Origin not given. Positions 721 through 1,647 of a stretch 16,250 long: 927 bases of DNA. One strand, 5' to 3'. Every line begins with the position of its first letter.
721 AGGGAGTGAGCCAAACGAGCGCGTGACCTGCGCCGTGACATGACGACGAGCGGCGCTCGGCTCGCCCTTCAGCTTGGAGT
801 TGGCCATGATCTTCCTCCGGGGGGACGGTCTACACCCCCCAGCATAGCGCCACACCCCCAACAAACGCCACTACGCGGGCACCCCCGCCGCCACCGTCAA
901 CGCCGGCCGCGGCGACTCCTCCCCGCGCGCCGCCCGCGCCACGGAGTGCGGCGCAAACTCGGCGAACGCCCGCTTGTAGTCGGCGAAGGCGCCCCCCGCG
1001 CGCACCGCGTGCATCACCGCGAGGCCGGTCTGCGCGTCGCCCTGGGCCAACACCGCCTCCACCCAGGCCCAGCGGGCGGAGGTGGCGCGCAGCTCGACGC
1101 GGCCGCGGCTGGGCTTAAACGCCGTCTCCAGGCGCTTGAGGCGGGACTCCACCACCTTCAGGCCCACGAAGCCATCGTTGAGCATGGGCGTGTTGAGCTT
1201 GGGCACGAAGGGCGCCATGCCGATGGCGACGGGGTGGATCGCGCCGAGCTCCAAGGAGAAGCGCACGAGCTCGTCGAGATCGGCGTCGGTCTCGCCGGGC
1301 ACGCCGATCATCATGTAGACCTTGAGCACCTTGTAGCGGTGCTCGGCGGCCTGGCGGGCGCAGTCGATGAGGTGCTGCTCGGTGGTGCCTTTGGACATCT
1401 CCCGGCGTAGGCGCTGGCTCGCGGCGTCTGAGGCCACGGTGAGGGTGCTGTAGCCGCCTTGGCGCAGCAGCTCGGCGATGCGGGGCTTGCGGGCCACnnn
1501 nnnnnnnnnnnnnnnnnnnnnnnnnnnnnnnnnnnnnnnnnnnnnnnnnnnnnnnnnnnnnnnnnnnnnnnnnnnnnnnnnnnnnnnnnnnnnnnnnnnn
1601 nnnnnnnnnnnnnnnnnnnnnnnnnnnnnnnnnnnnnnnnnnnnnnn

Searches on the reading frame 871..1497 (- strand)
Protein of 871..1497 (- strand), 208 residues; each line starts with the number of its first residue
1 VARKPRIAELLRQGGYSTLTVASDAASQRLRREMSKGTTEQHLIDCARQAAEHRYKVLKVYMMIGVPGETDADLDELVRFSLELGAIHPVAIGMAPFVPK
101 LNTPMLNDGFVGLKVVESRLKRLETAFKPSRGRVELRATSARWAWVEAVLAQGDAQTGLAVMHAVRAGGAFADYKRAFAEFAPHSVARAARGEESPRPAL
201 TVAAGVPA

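Call 97: search_protein_families(library=pfam, proteins=[window:871-1497:-], max_evalue=0.001)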
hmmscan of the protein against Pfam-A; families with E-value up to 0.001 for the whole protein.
window:871-1497:- (208 aa): 1 family
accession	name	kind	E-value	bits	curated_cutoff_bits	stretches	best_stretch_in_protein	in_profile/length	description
PF04055.27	Radical_SAM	-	1.7e-09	38.5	29.5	1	5-80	91-165/166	Radical SAM superfamily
